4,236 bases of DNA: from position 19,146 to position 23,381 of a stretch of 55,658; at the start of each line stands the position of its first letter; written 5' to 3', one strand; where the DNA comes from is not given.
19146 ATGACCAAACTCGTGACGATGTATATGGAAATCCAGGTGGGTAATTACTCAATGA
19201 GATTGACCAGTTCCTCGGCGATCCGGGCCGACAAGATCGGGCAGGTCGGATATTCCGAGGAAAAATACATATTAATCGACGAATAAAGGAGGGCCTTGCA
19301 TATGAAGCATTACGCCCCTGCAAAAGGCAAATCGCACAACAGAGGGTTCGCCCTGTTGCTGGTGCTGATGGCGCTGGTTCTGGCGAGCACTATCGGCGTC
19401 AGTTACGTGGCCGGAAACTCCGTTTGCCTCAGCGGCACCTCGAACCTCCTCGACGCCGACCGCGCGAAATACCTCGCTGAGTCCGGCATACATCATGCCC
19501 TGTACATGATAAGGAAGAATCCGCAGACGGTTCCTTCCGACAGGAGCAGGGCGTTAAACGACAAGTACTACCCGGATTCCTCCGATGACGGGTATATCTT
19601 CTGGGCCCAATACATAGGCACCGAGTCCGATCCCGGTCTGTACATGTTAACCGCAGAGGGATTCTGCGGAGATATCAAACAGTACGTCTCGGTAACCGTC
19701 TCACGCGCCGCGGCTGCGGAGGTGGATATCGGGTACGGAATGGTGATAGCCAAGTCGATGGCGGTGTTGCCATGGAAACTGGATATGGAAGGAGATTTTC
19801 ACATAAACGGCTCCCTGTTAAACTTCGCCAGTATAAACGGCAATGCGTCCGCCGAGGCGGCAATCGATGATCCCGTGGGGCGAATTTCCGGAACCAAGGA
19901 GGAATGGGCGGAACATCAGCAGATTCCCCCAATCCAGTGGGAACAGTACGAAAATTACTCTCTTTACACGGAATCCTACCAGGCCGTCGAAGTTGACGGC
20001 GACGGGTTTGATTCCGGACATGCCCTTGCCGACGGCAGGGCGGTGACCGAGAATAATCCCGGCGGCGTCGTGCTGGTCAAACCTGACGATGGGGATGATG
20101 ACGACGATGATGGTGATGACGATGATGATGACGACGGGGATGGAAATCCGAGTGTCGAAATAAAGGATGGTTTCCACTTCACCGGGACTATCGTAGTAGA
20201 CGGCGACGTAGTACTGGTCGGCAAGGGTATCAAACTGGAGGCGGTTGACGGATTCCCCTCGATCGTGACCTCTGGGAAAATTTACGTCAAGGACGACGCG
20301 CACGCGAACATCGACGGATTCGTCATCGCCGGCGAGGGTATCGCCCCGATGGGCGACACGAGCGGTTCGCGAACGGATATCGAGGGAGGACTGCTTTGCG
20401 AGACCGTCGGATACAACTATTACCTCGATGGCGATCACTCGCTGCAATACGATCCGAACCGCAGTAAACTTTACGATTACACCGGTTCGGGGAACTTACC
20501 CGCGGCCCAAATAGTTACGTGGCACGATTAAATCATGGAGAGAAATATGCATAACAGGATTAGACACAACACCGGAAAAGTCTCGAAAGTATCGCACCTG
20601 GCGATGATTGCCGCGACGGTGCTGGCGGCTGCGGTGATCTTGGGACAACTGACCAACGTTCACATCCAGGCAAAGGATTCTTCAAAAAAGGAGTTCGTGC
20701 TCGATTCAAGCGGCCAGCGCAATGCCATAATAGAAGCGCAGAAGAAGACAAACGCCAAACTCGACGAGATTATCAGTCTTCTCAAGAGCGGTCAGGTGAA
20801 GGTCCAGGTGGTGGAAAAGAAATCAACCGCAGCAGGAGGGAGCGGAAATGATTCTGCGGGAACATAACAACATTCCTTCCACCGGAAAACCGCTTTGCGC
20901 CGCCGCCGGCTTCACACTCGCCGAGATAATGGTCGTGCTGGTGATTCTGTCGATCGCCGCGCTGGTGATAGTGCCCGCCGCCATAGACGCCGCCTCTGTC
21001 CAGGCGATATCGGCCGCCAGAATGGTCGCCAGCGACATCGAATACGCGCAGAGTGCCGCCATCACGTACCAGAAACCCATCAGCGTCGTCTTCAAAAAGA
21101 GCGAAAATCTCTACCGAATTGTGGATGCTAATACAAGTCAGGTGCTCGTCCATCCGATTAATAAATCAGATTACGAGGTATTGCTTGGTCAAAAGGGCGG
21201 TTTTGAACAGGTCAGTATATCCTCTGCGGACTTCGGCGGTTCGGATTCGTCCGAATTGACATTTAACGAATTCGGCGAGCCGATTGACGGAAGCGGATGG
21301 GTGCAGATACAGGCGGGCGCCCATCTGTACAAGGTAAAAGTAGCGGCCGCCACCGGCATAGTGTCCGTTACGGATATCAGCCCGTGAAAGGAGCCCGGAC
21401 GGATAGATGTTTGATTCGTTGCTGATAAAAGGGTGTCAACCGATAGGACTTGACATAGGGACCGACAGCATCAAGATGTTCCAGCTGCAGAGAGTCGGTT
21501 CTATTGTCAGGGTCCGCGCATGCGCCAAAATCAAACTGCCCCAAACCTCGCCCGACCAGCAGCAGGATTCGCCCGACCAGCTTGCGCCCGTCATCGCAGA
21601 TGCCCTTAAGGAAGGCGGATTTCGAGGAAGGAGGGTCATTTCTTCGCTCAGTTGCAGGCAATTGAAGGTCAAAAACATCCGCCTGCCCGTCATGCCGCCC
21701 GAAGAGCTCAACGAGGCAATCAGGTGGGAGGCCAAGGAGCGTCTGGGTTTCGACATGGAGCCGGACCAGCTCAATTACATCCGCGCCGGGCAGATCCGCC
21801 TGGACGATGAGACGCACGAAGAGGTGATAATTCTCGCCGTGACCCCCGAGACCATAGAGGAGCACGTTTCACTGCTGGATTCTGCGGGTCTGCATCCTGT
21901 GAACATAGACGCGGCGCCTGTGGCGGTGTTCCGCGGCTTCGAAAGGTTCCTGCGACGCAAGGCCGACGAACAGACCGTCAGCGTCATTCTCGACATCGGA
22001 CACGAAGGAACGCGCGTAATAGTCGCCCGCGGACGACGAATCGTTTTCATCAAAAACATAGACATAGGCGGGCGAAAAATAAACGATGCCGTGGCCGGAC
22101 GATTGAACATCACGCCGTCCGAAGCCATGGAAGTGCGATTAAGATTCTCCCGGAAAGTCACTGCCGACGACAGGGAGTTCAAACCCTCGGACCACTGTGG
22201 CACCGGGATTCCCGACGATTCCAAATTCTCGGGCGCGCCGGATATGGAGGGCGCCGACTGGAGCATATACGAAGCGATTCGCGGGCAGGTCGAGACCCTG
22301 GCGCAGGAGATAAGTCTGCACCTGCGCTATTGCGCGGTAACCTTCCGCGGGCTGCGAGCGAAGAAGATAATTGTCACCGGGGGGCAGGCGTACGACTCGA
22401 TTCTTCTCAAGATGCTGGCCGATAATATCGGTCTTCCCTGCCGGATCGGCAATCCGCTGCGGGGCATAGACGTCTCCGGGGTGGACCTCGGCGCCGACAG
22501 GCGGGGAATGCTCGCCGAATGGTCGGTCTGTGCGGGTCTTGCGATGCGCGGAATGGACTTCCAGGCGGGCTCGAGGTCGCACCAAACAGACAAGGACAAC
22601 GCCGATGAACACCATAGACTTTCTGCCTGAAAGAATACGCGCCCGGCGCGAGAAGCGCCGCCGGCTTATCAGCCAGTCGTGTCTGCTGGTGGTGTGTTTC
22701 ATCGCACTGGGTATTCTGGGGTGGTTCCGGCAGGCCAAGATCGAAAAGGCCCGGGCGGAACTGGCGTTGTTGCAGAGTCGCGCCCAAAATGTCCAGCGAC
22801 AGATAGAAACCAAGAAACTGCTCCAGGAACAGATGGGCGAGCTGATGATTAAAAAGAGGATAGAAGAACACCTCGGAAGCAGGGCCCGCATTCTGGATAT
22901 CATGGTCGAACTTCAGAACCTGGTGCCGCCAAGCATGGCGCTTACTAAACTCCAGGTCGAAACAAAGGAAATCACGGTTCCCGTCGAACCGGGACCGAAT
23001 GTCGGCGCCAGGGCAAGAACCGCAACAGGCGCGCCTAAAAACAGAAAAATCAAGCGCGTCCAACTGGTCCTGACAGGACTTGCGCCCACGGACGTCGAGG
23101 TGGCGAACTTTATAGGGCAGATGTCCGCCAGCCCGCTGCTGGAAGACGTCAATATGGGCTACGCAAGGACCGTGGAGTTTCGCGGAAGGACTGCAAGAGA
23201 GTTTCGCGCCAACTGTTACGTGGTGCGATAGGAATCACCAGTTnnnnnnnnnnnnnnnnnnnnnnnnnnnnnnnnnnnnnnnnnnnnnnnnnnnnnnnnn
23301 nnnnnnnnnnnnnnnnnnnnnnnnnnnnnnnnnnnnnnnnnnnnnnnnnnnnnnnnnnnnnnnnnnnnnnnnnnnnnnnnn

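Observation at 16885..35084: An 18 kb hybrid type IV filament locus combines T2SS-style pseudopilins with a PilMNO/MSHA-style core, interrupted by a signalling cassette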

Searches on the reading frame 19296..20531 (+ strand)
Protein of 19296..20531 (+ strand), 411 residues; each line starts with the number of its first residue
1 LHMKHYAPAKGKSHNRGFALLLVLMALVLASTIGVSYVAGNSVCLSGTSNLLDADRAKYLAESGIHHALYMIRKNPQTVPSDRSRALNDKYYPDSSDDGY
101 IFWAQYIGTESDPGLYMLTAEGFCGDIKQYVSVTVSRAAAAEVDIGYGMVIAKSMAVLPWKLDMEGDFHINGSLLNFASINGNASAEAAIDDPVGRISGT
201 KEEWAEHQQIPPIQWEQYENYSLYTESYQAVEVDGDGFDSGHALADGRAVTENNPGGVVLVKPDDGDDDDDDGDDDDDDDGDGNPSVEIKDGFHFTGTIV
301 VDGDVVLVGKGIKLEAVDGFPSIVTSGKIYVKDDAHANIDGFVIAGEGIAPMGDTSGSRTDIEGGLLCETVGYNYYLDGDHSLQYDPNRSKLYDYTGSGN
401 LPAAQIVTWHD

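Call 3: search_protein_families(library=pfam, proteins=[window:19296-20531:+], max_evalue=0.01)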
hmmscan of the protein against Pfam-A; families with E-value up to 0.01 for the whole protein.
window:19296-20531:+ (411 aa): 1 family
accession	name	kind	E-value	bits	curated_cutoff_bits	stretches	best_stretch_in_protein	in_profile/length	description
PF14341.11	PilX_N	-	0.0038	17.6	25.5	1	16-65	1-50/51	PilX N-terminal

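Call 5: search_protein_families(library=ncbifam, proteins=[window:19296-20531:+], max_evalue=0.01)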
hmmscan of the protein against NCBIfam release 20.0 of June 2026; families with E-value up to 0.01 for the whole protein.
window:19296-20531:+ (411 aa): 1 family
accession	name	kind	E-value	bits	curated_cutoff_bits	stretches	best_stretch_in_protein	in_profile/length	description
NF037980.1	T2SS_GspK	equivalog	9.9e-05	22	130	1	16-77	2-63/307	type II secretion system minor pseudopilin GspK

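Call 34: search_solved_structures(query=A2, max_evalue=1)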
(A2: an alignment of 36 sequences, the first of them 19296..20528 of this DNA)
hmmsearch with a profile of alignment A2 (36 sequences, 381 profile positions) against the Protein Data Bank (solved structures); distinct sequences matched with E-value up to 1: 7.
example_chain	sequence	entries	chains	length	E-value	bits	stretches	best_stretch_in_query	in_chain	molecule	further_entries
4qvs_A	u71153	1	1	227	2.5e-05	26.7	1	155-365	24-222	S-layer domain-containing protein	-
6qvi_A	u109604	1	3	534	0.00029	23.2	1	92-165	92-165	ComZ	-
3flp_A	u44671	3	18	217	0.0057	19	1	236-357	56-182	SAP-like pentraxin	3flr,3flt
1ya5_A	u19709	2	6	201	0.055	15.7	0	84-130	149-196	N2B-TITIN ISOFORM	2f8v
6sdb_A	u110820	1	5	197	0.14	14.5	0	99-144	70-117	Titin,Decorin,Titin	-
2a38_A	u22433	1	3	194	0.14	14.4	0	99-143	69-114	Titin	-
8sl1_A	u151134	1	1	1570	0.16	14.2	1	245-305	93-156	Pappalysin-2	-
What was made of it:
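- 19296..20531 (+): g5, K-type tip pilin without E5, with a beta-solenoid domain (ComZ-like) and a poly-Asp loop. The sequence profile also finds ComZ, E 2.9e-4 (call 34).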

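Call 41: find_homologous_proteins(query=window:19296-20528:+, max_evalue=0.00001)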
Query window:19296-20528:+ (411 aa): 10 proteins with E <= 0.00001 among 8000 candidates.
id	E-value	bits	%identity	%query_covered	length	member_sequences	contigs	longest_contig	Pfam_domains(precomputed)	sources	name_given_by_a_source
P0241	6.1e-275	930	100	100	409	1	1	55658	-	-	-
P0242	7.0e-168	577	64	100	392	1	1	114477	-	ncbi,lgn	-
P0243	3.4e-65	239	38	98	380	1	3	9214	PF14341.12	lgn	-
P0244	5.3e-63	232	38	97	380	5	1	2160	PF14341.12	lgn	-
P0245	1.1e-59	221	34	94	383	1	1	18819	-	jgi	-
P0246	6.6e-51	192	33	98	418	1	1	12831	-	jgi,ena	-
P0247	2.2e-49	187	31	99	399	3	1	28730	-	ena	-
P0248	2.4e-46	177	29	97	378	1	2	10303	-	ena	-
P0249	8.1e-21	93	40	37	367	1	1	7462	PF13385.14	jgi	-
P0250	6.1e-6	44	23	88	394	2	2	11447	-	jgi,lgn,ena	jgi:hypothetical protein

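Call 56: predict_structure(alignment_id=A5)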
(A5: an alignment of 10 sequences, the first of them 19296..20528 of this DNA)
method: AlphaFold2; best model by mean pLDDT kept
length: 411 residues; sequences in the alignment: 10
mean_pLDDT: 82.1   pTM: 0.69
mean pLDDT of the five models: 82.1, 79.8, 78.6, 78.0, 76.0
residues with pLDDT >= 90: 175; 70-90: 161; 50-70: 48; < 50: 27
segments of 3 or more residues with pLDDT < 50: 1-13, 268-271, 278-282
pLDDT, mean of each block of 10 residues (from residue 1): 42 59 82 69 58 87 90 83 79 74 88 87 89 88 82 88 94 93 92 94 69 70 76 86 86 87 64 47 76 94 93 93 93 96 93 94 92 91 93 68 84 72
secondary structure, 60 per line:
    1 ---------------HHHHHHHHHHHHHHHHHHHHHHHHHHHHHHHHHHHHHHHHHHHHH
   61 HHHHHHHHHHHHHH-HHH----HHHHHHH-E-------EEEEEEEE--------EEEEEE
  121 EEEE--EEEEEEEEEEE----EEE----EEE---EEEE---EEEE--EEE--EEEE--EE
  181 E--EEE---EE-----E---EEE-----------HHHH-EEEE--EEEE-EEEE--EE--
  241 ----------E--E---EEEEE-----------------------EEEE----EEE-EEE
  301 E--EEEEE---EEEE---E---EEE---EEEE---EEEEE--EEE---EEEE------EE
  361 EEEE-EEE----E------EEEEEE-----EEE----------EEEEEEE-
elements in order: H16-74 H83-89 E99-106 E115-124 E127-137 E142-144 E149-151 E155-158 E162-165 E168-170 E173-176 E179-181 E184-186 E201-203 H215-218 E220-223 E226-229 E231-234 E258-262 E286-289 E294-296 E298-301 E304-308 E312-315 E323-325 E329-332 E336-340 E343-345 E349-352 E359-364 E366-368 E380-385 E391-393 E404-410
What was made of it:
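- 19296..20531 (+): AF2 pLDDT 82, pTM 0.69 (call 56).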

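Call 60: fold_search(model_id=the predicted structure, library=pdb)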
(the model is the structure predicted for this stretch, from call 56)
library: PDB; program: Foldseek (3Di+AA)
matches with E <= 10: 104; with E <= 0.001: 3
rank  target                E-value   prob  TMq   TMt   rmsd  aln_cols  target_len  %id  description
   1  6qvi_B                3.6e-06  1.00  0.22  0.20  15.0       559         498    9  Crystal structure of competence-associated pilin ComZ from Thermus thermophilus (released 2019-05-29)
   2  6qvi_A                1.3e-05  1.00  0.27  0.22  14.6       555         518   10  Crystal structure of competence-associated pilin ComZ from Thermus thermophilus (released 2019-05-29)
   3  6qvi_C                1.6e-05  0.99  0.21  0.19  15.6       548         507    9  Crystal structure of competence-associated pilin ComZ from Thermus thermophilus (released 2019-05-29)
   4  6bg8_A                4.8e-02  0.85  0.26  0.40  10.1       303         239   12  Shewanella frigidimarina ice-binding protein_1 DUF3494 Domain (released 2018-03-07)
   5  4nu3_A                6.9e-02  0.66  0.21  0.35   9.3       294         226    8  Crystal structure of mFfIBP, a capping head region swapped mutant of ice-binding protein (released 2014-04-16)
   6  4wa0                  7.2e-02  0.08  0.09  0.10  19.0       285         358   10  The structure of a possible adhesin C-terminal domain from Caldicellulosiruptor kronotskyensis (released 2015-03-04)
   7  3uyv_A                8.4e-02  0.51  0.23  0.36   9.7       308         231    8  Crystal structure of a glycosylated ice-binding protein (LeIBP) from Arctic yeast (released 2012-02-29)
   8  6eio                  8.9e-02  0.18  0.15  0.24  14.4       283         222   10  Crystal structure of an ice binding protein from an Antarctic Biological Consortium (released 2018-03-28)
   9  4nu2                  1.1e-01  0.95  0.29  0.51   7.9       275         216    9  Crystal structure of an ice-binding protein (FfIBP) from the Antarctic bacterium, Flavobacterium frigoris PS1 (released 2014-04-16)
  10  4nu3_B                1.3e-01  0.66  0.25  0.40   7.9       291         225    8  Crystal structure of mFfIBP, a capping head region swapped mutant of ice-binding protein (released 2014-04-16)
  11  5uyt_B                1.4e-01  0.44  0.21  0.21  12.6       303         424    9  Crystal structure of ice binding protein from an Antarctic bacterium Flavobacteriaceae (released 2017-10-25)
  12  9lhr_B                1.9e-01  0.18  0.16  0.26  15.3       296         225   10  Crystal structure of Ice binding protein from Candidatus Cryosericum odellii SMC5 (released 2025-09-03)
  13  6mzp_A                2.2e-01  0.03  0.09  0.11  22.3       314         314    9  Zebrafish betaglycan orphan domain structure from orthorhombic crystal form (released 2019-08-21)
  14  9lhn_B                2.7e-01  0.23  0.22  0.34  10.0       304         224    8  Crystal structure of Ice binding protein from Candidatus Cryosericum odellii SMC5 (released 2025-09-03)
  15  7bwy_A                2.8e-01  0.63  0.23  0.42   9.6       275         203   14  Crystal structure of ice-binding protein from an Antarctic ascomycete, Antarctomyces psychrotrophicus. (released 2020-05-27)
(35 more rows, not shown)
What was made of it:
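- On T2SS (type II secretion system): The predicted fold is a beta-solenoid, ComZ-like (calls 56, 60).
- g5 matches ComZ by profile and by fold (calls 34, 60). The beta-solenoid is equally like ice-binding or adhesin solenoids (call 60).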

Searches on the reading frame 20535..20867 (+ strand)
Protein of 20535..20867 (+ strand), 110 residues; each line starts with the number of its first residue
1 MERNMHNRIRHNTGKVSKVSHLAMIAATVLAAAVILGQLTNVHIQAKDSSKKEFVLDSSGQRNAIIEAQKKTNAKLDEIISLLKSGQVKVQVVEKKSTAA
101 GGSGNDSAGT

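Call 3: search_protein_families(library=pfam, proteins=[window:20535-20867:+], max_evalue=0.01)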
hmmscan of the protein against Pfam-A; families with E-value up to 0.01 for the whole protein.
window:20535-20867:+ (110 aa): 0 families

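Call 5: search_protein_families(library=ncbifam, proteins=[window:20535-20867:+], max_evalue=0.01)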
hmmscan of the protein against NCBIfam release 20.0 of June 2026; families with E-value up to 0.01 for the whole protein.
window:20535-20867:+ (110 aa): 0 families
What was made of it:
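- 20535..20867 (+): g6, small bitopic membrane protein, function unknown. No family hit (calls 3, 5).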

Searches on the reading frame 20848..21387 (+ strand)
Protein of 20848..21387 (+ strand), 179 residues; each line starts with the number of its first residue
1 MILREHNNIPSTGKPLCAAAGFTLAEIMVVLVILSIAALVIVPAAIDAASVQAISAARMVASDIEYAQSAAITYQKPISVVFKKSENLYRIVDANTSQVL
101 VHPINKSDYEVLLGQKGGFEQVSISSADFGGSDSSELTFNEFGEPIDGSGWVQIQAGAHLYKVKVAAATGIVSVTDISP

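Call 3: search_protein_families(library=pfam, proteins=[window:20848-21387:+], max_evalue=0.01)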
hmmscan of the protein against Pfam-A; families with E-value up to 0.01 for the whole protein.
window:20848-21387:+ (179 aa): 2 families
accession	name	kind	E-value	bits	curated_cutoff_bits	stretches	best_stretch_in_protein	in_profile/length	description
PF07963.17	N_methyl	-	2.4e-05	24.1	21.2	1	20-41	5-26/27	Prokaryotic N-terminal methylation motif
PF12019.13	GspH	-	0.00045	21.1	21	1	56-148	1-86/108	Type II transport protein GspH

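Call 5: search_protein_families(library=ncbifam, proteins=[window:20848-21387:+], max_evalue=0.01)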
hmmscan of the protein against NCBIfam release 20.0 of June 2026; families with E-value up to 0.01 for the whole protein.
window:20848-21387:+ (179 aa): 6 families
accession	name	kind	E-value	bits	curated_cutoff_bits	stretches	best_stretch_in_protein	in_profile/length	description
NF040982.1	ComGD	equivalog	7.9e-12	45.8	70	1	20-102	2-89/139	competence type IV pilus minor pilin ComGD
TIGR01708.2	typeII_sec_gspH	equivalog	6.9e-08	32.7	80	1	20-84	2-67/169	type II secretion system minor pseudopilin GspH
TIGR01710.1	typeII_sec_gspG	equivalog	5.1e-06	26.6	88.85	1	21-86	2-64/134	type II secretion system major pseudopilin GspG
TIGR02596.1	TIGR02596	subfamily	6.9e-06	26.3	70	1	22-84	1-64/196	Verru_Chthon cassette protein D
TIGR02532.1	IV_pilin_GFxxxE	domain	3.4e-05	23.5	16.3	1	20-41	2-23/24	prepilin-type N-terminal cleavage/methylation domain-containing protein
NF040999.1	pilin_ComGC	equivalog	5.1e-05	23.4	75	1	20-47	2-29/84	competence type IV pilus major pilin ComGC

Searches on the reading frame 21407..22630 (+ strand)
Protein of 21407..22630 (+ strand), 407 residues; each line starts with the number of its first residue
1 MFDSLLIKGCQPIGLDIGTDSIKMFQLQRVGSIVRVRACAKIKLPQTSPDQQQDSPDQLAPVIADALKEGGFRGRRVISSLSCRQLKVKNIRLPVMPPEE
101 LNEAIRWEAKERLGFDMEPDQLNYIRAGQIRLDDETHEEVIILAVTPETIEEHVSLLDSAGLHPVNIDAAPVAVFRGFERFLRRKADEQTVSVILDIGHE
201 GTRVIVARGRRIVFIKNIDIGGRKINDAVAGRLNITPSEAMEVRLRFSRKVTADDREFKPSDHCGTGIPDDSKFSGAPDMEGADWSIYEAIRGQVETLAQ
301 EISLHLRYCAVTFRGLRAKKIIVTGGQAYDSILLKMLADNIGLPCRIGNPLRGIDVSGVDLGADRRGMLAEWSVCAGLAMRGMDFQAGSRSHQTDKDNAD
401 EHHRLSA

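Call 3: search_protein_families(library=pfam, proteins=[window:21407-22630:+], max_evalue=0.01)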
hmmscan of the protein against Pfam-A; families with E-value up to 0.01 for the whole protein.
window:21407-22630:+ (407 aa): 4 families
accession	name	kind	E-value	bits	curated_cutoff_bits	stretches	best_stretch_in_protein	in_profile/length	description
PF11104.14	PilM_2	-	1.1e-30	107.2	27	2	14-242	1-232/340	Type IV pilus assembly protein PilM;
PF14450.12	FtsA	-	9e-06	26.5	31.8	1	193-257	1-65/127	Cell division protein FtsA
PF06723.19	MreB_Mbl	-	9e-05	21.9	27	1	188-349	143-305/327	MreB/Mbl protein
PF02782.22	FGGY_C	-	0.0012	19.1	27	1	286-347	119-179/198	FGGY family of carbohydrate kinases, C-terminal domain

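Call 5: search_protein_families(library=ncbifam, proteins=[window:21407-22630:+], max_evalue=0.01)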
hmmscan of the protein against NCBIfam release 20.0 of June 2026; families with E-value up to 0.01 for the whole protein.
window:21407-22630:+ (407 aa): 7 families
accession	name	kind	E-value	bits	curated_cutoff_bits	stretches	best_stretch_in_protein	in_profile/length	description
TIGR01175.1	pilM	subfamily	9.5e-39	133.4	133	1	13-383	6-348/348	type IV pilus assembly protein PilM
NF045709.1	Amuc_1101_fam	equivalog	2.4e-23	82.8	650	2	13-242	8-229/608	Amuc_1101 family PilM-like pilus complex protein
TIGR01174.1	ftsA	equivalog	4e-05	22.9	175.85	1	187-350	192-347/371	cell division protein FtsA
NF010539.0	PRK13927.1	subfamily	0.00039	19.4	293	1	187-350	148-314/339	rod shape-determining protein MreB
TIGR00904.1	mreB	subfamily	0.0015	17.7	365.75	1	188-351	148-315/334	MreB/Mrl family cell shape determining protein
TIGR01315.1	5C_CHO_kinase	subfamily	0.0025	16.6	408.7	0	310-363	436-489/541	FGGY family pentulose kinase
NF010540.1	PRK13929.1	exception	0.0044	16.1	515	0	159-229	123-189/334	rod-share determining protein MreBH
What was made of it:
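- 21407..22630 (+): g8, PilM (actin-like cytoplasmic component). TIGR01175 133.4 (cutoff 133); PilM_2 107.2 (calls 3, 5).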

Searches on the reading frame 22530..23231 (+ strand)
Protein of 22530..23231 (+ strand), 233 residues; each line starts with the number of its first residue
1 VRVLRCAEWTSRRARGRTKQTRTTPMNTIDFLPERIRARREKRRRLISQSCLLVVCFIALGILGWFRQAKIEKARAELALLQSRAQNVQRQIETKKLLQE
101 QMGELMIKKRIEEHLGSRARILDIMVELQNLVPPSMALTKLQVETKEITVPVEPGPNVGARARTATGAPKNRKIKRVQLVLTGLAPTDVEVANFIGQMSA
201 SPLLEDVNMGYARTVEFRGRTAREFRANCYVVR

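Call 3: search_protein_families(library=pfam, proteins=[window:22530-23231:+], max_evalue=0.01)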
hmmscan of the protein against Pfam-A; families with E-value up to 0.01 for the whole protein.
window:22530-23231:+ (233 aa): 2 families
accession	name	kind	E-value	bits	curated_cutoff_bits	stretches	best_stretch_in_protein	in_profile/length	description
PF05137.18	PilN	-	4.4e-08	33.5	22.8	1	124-230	2-77/78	Fimbrial assembly protein (PilN)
PF07583.16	PSCyt2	-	0.0055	17.1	29.8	1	165-200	18-53/209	Protein of unknown function (DUF1549)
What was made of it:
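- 22605..23231 (+): g9, PilN (ORF opens at 22530; likely start 22605, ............). Pfam PilN 33.5 (call 3).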

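Call 5: search_protein_families(library=ncbifam, proteins=[window:22530-23231:+], max_evalue=0.01)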
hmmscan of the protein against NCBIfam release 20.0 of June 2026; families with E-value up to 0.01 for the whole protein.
window:22530-23231:+ (233 aa): 3 families
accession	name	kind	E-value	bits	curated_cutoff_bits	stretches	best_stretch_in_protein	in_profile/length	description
NF033928.1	alph_xenorhab_A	subfamily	0.005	16.2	125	1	27-105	188-267/339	alpha-xenorhabdolysin family binary toxin subunit A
NF045709.1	Amuc_1101_fam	equivalog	0.0054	15.6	650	1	28-133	356-462/608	Amuc_1101 family PilM-like pilus complex protein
NF040576.1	T2SS_GspM_XpsM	equivalog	0.0079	15.9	60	0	52-105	9-61/180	type II secretion system protein GspM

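Call 59: search_protein_families(library=ncbifam, proteins=[window:22605-23231:+], max_evalue=0.00001)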
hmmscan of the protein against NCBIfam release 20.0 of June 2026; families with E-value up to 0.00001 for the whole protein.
window:22605-23231:+ (208 aa): 0 families
